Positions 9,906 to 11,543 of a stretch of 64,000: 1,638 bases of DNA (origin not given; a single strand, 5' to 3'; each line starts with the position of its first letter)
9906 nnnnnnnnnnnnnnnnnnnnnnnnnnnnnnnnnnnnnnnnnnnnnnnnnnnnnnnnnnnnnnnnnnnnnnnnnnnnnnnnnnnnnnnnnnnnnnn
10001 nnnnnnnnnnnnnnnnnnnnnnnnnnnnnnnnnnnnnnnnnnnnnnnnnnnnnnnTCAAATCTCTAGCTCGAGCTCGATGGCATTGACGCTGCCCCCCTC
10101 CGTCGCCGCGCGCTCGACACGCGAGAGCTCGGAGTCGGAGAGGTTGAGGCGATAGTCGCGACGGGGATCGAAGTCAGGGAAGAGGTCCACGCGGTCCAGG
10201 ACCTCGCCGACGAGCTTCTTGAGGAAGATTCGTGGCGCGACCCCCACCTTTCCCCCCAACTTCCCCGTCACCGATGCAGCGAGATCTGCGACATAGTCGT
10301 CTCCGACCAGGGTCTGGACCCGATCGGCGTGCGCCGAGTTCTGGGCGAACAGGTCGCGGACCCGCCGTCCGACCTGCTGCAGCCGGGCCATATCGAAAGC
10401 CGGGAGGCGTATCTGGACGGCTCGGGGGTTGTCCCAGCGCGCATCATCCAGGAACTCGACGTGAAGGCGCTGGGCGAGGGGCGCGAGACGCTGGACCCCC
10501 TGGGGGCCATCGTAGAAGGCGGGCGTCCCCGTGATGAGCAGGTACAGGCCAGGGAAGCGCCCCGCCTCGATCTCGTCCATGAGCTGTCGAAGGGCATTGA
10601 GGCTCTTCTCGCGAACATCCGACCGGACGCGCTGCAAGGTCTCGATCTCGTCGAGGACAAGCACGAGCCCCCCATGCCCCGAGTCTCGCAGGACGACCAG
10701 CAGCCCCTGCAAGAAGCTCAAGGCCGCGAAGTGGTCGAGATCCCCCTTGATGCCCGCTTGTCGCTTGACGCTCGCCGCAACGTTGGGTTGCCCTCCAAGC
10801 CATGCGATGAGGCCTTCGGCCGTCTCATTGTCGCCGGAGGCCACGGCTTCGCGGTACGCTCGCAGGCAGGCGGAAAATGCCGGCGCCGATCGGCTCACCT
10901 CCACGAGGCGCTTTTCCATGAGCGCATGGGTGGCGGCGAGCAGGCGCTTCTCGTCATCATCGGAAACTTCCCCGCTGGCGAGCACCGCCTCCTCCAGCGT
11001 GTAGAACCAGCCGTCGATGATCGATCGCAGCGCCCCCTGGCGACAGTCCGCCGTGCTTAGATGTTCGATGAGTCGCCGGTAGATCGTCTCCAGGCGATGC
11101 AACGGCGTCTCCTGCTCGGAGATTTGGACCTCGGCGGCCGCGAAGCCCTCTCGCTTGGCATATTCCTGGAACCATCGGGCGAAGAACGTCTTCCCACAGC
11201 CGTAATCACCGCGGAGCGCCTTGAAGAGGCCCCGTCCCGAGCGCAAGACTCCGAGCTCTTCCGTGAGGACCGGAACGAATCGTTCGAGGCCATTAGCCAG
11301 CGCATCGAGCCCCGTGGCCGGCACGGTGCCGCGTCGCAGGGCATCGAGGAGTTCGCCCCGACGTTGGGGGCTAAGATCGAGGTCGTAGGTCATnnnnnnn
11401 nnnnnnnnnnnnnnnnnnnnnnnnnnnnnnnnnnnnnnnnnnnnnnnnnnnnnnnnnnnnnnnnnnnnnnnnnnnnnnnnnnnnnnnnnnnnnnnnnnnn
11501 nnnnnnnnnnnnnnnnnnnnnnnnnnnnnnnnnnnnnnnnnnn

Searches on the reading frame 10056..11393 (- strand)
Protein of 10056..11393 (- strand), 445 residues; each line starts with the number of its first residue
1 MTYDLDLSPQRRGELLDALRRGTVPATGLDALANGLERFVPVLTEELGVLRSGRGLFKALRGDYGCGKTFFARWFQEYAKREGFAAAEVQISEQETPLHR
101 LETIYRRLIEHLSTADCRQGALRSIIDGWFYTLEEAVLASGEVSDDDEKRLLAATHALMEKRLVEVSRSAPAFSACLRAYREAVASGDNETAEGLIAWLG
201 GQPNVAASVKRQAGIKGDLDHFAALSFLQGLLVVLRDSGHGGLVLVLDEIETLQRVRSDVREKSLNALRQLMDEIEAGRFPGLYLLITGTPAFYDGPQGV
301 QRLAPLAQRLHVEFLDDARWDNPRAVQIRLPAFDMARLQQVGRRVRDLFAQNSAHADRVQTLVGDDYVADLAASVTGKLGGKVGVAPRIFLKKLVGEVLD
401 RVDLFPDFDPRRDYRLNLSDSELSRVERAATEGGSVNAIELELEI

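Call 6: search_protein_families(library=pfam, proteins=[window:10056-11393:-], max_evalue=0.001)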
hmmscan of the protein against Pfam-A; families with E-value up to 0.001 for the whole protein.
window:10056-11393:- (445 aa): 4 families
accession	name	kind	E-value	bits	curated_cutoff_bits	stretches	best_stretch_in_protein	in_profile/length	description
PF10923.14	BrxC_BrxD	-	7.4e-138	460.4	22.2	1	8-416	2-412/414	BREX system ATP-binding protein BrxC/D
PF13191.12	AAA_16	-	1.2e-09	39.3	32.6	1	43-277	12-161/167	AAA ATPase domain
PF13401.12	AAA_22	-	2.2e-06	28.4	27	0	59-116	9-66/130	AAA domain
PF05621.17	TniB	-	0.00037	20.4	22.4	0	244-276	122-154/189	Bacterial TniB protein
